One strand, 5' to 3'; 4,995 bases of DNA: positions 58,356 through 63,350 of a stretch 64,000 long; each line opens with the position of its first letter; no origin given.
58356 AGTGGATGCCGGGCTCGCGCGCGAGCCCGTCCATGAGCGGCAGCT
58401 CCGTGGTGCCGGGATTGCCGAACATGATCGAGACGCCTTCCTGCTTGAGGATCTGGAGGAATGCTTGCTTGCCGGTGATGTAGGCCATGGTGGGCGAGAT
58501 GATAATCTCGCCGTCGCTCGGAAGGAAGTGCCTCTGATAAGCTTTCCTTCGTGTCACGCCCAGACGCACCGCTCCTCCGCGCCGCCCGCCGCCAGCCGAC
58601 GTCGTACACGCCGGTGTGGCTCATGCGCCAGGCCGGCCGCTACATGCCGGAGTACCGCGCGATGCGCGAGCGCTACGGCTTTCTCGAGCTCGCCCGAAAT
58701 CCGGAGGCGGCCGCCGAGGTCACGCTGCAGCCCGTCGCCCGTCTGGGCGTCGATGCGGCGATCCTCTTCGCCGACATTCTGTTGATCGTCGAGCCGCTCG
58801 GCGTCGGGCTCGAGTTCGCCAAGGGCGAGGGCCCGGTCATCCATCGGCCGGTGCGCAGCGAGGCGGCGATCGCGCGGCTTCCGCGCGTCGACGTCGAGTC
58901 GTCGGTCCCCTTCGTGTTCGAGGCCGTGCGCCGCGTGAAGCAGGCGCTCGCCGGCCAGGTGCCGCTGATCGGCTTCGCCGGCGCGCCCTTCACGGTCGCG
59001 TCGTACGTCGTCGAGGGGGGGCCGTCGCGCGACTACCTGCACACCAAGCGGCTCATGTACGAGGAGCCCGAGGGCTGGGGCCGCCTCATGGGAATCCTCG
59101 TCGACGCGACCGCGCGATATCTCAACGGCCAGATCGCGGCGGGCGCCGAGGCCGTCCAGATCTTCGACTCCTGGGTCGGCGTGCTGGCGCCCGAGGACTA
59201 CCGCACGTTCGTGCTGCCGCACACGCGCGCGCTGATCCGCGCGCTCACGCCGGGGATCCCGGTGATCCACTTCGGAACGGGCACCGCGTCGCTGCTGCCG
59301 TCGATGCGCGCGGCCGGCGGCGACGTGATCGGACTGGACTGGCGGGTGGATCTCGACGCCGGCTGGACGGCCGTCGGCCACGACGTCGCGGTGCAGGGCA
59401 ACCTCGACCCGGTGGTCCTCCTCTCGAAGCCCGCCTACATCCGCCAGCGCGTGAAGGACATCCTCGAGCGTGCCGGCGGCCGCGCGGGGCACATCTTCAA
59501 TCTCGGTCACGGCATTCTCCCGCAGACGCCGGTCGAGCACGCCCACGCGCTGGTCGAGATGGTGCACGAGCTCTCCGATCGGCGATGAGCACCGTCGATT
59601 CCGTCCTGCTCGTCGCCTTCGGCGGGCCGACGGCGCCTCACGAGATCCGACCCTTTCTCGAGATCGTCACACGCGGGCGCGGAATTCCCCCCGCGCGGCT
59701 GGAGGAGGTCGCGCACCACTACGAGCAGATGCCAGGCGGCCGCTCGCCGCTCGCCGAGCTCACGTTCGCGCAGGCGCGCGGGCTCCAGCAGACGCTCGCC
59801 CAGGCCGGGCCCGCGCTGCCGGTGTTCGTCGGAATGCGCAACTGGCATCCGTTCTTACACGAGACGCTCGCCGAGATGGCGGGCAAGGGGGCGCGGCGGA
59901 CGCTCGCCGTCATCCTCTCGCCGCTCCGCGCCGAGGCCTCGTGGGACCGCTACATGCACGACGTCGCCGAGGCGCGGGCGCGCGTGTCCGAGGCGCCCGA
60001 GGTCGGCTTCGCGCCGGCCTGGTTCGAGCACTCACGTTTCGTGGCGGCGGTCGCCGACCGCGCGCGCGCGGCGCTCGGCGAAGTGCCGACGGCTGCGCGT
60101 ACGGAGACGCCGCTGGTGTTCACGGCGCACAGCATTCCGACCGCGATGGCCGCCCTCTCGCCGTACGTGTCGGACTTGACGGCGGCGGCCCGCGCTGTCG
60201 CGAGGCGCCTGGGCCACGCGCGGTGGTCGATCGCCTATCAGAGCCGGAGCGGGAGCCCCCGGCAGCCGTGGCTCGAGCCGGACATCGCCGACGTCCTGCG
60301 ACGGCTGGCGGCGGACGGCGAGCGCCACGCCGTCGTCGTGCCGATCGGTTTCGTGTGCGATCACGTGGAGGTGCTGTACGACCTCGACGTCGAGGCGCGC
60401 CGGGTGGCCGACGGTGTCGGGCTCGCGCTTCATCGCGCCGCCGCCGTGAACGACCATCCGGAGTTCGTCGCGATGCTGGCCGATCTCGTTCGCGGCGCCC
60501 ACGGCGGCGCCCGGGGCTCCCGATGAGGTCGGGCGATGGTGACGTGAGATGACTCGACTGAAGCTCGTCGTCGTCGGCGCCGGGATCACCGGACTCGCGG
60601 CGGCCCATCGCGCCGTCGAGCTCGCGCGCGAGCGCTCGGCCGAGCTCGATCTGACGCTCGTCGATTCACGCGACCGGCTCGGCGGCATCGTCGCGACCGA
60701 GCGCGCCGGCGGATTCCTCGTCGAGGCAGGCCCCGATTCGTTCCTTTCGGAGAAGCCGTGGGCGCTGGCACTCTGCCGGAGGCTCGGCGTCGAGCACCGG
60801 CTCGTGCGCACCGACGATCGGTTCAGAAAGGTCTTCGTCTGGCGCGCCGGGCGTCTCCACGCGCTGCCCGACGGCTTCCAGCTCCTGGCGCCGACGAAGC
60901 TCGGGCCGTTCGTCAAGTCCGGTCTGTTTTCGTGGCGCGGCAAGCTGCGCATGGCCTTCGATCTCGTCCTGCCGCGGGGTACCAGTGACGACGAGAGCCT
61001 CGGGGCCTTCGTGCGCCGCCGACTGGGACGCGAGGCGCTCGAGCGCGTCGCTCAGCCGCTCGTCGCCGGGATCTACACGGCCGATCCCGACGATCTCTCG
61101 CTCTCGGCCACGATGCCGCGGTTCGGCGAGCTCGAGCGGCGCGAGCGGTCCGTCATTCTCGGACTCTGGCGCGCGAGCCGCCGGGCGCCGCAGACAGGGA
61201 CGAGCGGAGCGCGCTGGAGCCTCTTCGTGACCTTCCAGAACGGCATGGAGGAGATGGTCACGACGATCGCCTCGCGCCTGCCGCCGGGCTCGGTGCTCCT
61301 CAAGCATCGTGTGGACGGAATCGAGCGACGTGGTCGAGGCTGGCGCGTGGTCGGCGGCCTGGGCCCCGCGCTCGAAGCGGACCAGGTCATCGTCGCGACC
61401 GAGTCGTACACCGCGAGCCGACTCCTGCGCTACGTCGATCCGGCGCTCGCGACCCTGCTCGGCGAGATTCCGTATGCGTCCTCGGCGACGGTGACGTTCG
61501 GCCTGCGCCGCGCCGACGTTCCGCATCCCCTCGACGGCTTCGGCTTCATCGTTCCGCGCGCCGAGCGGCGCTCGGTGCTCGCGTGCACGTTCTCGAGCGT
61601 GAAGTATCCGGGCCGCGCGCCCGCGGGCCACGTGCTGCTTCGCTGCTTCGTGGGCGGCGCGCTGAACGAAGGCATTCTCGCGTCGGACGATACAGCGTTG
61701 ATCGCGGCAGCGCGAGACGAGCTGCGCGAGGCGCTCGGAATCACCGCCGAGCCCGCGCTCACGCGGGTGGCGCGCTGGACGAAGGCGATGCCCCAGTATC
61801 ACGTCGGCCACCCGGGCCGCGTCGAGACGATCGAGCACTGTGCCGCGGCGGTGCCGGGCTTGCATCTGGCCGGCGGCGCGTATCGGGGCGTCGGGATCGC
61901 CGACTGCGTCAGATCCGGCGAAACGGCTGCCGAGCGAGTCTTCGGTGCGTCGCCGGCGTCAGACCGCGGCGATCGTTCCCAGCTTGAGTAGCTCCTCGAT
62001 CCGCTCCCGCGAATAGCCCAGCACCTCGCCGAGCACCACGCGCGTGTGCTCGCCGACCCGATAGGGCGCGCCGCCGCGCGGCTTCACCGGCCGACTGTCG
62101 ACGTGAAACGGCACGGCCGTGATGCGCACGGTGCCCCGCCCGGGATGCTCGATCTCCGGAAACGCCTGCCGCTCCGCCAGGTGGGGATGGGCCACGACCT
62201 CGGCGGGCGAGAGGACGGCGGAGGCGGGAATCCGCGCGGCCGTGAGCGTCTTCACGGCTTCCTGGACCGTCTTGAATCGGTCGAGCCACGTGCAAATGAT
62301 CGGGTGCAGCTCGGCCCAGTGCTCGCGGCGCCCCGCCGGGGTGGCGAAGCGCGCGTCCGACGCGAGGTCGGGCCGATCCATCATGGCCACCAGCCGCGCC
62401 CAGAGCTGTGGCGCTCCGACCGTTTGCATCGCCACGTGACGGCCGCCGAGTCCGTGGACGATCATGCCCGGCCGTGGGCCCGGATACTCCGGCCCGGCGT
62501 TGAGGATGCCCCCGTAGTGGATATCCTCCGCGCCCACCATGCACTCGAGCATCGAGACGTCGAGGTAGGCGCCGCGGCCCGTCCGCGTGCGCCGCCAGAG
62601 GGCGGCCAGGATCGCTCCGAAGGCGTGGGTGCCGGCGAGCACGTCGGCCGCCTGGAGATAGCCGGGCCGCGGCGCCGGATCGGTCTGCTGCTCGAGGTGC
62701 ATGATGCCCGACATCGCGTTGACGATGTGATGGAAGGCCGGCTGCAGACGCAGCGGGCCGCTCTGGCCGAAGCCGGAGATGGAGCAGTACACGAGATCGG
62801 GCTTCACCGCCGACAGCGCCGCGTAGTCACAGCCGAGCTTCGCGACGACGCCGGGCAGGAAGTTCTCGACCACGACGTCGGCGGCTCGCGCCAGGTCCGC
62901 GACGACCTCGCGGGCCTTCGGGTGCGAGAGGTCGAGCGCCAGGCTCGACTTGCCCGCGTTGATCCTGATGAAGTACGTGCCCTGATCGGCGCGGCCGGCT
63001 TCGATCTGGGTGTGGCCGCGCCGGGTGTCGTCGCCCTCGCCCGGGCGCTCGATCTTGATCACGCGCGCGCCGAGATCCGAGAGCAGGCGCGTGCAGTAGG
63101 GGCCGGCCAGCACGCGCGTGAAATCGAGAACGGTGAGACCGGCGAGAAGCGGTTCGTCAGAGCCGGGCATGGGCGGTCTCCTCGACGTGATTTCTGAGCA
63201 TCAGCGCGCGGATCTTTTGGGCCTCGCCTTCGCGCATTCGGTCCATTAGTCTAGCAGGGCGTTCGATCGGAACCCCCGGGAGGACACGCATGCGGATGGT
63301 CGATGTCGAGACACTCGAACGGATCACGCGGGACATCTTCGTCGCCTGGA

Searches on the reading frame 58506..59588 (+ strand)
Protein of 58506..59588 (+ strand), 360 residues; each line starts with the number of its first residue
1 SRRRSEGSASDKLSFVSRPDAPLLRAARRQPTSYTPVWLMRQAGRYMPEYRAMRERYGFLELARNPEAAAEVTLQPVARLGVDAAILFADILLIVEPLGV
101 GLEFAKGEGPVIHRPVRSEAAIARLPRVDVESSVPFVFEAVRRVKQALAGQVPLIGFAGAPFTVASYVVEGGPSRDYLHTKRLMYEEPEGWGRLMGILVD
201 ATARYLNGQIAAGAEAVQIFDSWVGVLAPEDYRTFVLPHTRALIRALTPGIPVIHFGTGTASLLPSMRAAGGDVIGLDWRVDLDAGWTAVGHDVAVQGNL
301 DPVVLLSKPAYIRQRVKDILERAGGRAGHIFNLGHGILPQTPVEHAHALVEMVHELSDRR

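Call 78: search_protein_families(library=pfam, proteins=[window:58506-59588:+], max_evalue=0.00001)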
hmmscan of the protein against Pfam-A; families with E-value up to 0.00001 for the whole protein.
window:58506-59588:+ (360 aa): 1 family
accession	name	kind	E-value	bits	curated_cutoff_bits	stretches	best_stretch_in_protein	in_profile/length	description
PF01208.23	URO-D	-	4.4e-132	440.7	23.9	1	20-355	3-345/346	Uroporphyrinogen decarboxylase (URO-D)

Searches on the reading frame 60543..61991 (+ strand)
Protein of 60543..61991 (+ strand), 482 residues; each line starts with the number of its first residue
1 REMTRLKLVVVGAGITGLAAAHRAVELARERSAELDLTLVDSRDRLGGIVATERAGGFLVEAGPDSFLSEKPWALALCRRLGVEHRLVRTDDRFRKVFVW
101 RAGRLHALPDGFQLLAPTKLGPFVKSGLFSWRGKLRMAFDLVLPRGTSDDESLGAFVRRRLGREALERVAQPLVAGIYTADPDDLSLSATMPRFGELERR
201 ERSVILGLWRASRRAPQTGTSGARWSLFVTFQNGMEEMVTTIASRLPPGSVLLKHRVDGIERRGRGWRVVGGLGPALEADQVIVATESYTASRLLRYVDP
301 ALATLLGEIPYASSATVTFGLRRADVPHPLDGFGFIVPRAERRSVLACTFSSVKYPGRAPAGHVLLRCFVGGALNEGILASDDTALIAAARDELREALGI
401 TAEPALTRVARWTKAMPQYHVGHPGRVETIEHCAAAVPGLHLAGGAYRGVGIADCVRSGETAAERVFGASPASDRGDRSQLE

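Call 78: search_protein_families(library=pfam, proteins=[window:60543-61991:+], max_evalue=0.00001)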
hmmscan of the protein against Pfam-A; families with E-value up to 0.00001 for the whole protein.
window:60543-61991:+ (482 aa): 4 families
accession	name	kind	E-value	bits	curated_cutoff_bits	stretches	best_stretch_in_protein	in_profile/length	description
PF01593.30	Amino_oxidase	-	4.4e-62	211.2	19.8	1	15-466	1-442/443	Flavin containing amine oxidoreductase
PF13450.12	NAD_binding_8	-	1.2e-11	45.1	21.9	1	10-81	1-68/68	NAD(P)-binding Rossmann-like domain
PF01266.30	DAO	-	1.9e-10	41.3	27.9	0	8-94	2-58/353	FAD dependent oxidoreductase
PF13454.12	NAD_binding_9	-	2.8e-07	31.1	21.8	0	9-53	1-44/155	FAD-NAD(P)-binding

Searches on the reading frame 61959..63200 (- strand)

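Call 78: search_protein_families(library=pfam, proteins=[window:61959-63200:-], max_evalue=0.00001)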
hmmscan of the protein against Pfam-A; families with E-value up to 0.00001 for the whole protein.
window:61959-63200:- (413 aa): 1 family
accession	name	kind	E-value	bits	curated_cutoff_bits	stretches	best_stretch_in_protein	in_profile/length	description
PF02515.22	CoA_transf_3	-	3.6e-97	326.2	23.3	1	19-386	1-366/366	CoA-transferase family III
